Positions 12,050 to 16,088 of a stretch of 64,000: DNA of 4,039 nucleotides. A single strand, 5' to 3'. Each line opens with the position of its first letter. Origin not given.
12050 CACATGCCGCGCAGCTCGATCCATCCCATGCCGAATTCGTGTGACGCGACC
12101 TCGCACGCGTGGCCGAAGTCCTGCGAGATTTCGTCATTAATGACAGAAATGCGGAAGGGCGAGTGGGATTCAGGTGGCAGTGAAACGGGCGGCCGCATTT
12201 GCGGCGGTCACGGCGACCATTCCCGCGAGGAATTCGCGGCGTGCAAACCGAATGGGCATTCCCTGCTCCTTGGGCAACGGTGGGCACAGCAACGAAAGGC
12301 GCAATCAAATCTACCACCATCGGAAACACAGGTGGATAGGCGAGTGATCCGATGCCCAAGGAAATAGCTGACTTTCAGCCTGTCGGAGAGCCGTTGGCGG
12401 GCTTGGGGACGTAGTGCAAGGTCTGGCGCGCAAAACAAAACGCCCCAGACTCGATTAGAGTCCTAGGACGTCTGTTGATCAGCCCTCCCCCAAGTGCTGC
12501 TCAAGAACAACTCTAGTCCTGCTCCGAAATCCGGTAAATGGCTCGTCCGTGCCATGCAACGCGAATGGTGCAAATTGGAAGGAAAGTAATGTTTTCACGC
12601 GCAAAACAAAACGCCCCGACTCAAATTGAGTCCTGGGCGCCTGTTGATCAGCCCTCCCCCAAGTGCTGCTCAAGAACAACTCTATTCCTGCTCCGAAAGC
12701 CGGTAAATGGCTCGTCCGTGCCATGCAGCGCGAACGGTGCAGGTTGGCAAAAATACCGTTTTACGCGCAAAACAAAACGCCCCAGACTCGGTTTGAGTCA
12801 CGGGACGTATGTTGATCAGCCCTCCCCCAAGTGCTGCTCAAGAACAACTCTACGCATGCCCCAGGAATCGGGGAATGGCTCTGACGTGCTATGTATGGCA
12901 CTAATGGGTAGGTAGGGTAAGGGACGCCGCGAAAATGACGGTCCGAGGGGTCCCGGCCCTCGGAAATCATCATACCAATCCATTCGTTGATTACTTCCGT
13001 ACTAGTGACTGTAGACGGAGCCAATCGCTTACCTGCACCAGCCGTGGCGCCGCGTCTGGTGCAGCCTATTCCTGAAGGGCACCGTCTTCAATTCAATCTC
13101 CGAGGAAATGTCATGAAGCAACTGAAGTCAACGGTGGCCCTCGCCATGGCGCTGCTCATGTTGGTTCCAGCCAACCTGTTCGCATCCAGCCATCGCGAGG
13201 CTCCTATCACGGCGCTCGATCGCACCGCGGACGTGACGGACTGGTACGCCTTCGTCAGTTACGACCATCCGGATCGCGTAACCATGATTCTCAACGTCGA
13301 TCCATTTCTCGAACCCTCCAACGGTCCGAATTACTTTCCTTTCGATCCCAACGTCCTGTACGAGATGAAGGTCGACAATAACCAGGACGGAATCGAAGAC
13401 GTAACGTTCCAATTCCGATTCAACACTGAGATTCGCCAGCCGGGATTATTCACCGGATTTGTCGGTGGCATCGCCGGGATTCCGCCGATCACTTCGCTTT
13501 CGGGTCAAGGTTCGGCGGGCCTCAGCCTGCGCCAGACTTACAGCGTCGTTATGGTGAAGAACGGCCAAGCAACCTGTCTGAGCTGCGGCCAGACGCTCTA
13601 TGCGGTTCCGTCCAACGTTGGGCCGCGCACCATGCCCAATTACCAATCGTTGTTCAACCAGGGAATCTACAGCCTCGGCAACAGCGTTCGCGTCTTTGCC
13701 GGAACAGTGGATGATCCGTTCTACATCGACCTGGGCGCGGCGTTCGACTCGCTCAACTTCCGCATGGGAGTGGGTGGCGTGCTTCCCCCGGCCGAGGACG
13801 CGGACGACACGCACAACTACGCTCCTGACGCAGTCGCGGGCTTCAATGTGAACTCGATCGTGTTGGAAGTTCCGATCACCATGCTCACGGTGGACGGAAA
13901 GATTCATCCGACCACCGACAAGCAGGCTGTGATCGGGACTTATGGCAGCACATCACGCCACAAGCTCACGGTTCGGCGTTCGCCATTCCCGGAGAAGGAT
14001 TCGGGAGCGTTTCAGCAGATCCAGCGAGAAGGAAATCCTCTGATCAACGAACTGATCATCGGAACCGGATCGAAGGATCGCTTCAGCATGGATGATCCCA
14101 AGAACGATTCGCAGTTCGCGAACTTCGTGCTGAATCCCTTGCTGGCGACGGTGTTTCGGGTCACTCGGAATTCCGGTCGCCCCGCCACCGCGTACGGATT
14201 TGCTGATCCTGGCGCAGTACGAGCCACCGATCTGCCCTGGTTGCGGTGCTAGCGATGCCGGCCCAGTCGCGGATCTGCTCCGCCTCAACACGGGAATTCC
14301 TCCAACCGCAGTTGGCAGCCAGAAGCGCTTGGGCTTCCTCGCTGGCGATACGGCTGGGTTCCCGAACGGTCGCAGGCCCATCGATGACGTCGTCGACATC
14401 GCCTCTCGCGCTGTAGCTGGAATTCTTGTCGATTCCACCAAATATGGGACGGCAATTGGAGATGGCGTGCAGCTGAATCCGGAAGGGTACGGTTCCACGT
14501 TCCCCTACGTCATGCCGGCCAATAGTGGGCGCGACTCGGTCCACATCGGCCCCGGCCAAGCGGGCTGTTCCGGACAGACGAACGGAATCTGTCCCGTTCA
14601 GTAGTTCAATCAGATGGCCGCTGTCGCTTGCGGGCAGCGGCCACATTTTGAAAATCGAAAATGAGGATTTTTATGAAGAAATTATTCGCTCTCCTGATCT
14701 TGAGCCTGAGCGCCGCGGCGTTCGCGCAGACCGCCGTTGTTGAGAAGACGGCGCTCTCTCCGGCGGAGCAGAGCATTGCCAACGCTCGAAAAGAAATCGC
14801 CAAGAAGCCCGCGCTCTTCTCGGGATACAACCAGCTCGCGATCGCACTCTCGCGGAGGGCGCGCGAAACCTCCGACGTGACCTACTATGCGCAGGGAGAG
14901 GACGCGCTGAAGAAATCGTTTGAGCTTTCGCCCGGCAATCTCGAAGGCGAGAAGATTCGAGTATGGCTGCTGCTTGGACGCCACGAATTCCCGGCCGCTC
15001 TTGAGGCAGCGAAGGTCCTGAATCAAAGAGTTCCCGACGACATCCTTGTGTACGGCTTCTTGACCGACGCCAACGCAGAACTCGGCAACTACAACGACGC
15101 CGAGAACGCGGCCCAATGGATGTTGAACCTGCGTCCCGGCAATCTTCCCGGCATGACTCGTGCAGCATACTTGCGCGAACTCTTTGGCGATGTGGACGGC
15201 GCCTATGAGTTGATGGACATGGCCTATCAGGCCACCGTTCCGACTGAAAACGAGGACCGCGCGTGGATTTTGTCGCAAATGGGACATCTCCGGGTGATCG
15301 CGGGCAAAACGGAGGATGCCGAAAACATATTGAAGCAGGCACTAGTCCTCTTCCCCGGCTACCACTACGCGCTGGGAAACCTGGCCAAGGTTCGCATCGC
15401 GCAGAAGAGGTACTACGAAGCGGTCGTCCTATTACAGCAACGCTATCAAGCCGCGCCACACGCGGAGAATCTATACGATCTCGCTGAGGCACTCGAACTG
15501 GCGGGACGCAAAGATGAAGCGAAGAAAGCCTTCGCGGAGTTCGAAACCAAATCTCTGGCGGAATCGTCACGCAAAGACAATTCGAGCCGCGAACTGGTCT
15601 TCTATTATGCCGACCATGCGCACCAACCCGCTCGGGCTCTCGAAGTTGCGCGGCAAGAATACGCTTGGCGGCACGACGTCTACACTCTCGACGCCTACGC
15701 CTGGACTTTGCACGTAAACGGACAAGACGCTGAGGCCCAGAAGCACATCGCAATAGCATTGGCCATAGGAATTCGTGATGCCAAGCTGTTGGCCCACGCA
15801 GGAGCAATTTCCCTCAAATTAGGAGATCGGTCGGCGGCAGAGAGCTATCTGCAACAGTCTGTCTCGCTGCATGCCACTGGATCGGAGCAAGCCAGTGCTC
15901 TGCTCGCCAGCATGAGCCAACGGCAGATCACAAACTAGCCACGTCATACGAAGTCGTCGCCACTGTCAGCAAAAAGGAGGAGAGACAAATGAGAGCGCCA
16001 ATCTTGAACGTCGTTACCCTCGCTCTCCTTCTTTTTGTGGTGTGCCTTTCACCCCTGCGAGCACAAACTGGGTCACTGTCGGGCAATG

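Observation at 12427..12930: Three tandem ~170-nt units, each with its own intrinsic terminator and an invariant 42-nt core: candidate orphan sRNA gene array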

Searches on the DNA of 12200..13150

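Call 5: search_rna_families(source=window, start=12200, end=13150, threshold=evalue, max_evalue=10, show_alignments=5)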
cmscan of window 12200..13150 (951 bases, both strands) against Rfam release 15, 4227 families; matches with E-value up to 10: 1.
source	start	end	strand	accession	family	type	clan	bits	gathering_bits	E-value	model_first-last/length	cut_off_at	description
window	12635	12687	-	RF01696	Chlorobi-1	Gene; sRNA;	-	11.3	50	8.1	1-67/67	no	Chlorobi-1 RNA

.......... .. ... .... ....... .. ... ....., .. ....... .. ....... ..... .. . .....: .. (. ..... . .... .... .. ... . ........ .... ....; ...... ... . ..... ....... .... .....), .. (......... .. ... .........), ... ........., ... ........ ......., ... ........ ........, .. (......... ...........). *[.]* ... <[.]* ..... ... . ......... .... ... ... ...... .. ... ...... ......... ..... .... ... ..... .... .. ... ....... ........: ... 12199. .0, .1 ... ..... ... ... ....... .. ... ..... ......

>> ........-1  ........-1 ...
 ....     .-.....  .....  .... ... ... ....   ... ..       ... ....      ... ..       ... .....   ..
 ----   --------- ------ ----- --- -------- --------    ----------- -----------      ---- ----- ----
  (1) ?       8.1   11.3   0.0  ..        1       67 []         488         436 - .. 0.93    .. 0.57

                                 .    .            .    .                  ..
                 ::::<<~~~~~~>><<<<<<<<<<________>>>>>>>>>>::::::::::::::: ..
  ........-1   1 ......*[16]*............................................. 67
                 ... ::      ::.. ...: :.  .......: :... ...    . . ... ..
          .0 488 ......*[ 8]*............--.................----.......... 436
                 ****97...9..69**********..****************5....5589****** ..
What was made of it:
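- On Chlorobi-1 RNA (RF01696): The score is 11.3 bits against 50, E = 8, and only for unit B with promoter sequence aligned to hairpin 1 (call 5).
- Closest known: Chlorobi-1 RNA motif. Different: The covariance-model score is 11.3 bits against a gathering score of 50, E = 8 (call 5).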

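Call 56: search_rna_families(source=window, start=12425, end=12510, threshold=evalue, max_evalue=10, show_alignments=5)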
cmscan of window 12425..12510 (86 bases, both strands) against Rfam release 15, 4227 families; matches with E-value up to 10: 1.
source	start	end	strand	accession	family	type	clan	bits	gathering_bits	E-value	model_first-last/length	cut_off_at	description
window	12434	12492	-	RF02399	NsiR1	Gene; sRNA;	-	10.5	39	5.7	1-60/60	no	Nitrogen stress-induced RNA 1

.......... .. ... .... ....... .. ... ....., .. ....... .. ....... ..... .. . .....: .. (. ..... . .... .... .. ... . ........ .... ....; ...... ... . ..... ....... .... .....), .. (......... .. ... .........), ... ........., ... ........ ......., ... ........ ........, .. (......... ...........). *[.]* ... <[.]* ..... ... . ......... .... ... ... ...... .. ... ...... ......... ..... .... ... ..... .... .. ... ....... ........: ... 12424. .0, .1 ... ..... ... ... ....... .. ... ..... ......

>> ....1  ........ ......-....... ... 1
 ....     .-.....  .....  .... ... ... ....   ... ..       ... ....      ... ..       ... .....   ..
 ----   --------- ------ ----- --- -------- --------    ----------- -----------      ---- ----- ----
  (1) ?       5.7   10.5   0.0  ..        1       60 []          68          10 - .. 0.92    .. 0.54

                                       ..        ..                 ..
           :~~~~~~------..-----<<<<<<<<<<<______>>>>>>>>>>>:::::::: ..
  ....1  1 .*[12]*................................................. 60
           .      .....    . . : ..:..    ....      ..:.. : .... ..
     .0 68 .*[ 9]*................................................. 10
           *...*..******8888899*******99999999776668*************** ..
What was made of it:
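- On Chlorobi-1 RNA (RF01696): There was no hit when the transcript alone was searched (call 56).
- On Acido-1 (RF01686), Acido-Lenti-1 (RF01687) and all other Rfam 15 families: Nothing relevant appears at E <= 10 (calls 5, 56).
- Closest known: Tandem sRNA arrays: NsiR1. Different: The NsiR1 model scores 10.5 bits against a gathering score of 39, and only over the terminator (call 56).
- Tried and rejected: Only sub-threshold hits to Chlorobi-1 and NsiR1 (calls 5, 56).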

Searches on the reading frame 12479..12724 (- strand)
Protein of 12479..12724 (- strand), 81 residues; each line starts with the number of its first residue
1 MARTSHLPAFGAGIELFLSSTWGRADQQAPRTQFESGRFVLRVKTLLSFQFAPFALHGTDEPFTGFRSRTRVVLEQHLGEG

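Call 16: search_protein_families(library=pfam, proteins=[window:12479-12724:-])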
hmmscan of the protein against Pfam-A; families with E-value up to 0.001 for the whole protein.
window:12479-12724:- (81 aa): 0 families

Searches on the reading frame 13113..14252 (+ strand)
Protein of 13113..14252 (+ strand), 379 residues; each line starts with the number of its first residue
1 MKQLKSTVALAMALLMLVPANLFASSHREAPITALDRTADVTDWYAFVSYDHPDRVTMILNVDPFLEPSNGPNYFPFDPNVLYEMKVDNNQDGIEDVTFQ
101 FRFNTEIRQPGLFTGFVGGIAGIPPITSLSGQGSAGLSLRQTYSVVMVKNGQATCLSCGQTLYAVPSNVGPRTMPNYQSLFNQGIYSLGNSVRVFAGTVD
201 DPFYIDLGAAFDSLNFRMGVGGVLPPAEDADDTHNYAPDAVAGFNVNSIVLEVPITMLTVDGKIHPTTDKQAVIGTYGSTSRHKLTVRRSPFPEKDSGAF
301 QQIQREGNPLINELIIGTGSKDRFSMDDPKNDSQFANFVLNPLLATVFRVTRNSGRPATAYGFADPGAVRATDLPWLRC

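Call 16: search_protein_families(library=pfam, proteins=[window:13113-14252:+])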
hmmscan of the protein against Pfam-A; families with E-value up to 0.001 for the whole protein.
window:13113-14252:+ (379 aa): 1 family
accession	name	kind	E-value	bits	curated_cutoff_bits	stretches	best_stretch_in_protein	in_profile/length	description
PF14224.11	DUF4331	-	2.4e-84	284.5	27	1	25-353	1-305/421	Domain of unknown function (DUF4331)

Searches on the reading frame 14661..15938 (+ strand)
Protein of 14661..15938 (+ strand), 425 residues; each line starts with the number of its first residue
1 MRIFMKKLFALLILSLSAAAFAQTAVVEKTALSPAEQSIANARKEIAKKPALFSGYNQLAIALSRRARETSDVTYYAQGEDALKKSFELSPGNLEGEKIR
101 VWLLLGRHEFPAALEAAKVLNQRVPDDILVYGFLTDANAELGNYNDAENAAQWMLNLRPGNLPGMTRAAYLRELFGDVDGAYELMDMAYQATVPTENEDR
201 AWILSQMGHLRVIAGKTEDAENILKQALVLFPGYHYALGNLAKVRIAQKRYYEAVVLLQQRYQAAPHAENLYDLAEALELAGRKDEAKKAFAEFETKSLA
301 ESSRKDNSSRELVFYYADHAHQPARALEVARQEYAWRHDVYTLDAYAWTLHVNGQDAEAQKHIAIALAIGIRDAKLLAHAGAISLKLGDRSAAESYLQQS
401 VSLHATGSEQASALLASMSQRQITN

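Call 16: search_protein_families(library=pfam, proteins=[window:14661-15938:+])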
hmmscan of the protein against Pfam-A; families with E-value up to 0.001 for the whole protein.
window:14661-15938:+ (425 aa): 9 families
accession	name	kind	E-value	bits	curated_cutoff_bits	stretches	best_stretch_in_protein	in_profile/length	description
PF13424.12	TPR_12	-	5.6e-09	36.5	30.1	0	171-228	12-72/77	Tetratricopeptide repeat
PF14559.12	TPR_19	-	8.7e-09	36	25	1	214-260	4-50/68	Tetratricopeptide repeat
PF13428.12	TPR_14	-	6.1e-08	33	23.5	0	204-243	4-43/44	Tetratricopeptide repeat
PF13431.12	TPR_17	-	1.2e-07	31.9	24.4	0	224-254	2-32/34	Tetratricopeptide repeat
PF07719.23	TPR_2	-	1.8e-07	31.2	27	0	268-293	1-26/34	Tetratricopeptide repeat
PF13181.12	TPR_8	-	2.7e-05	24.4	25.7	0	375-403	2-30/34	Tetratricopeptide repeat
PF00515.34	TPR_1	-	0.00011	22.3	27.8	0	236-259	2-25/34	Tetratricopeptide repeat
PF11846.14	Wzy_C_2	-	0.00039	20.9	28.5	0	210-240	155-185/191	Virulence factor membrane-bound polymerase, C-terminal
PF13432.12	TPR_16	-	0.00045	21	32.7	1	208-267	4-63/65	Tetratricopeptide repeat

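Call 17: find_encoding_contigs(protein=window:14661-15938:+, flank=3000, max_places=6)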
Protein window:14661-15938:+ (425 aa): no gene with exactly this product is on record in the collection.
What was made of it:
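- Tried and rejected: It is not on record in the assembly index (call 17).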
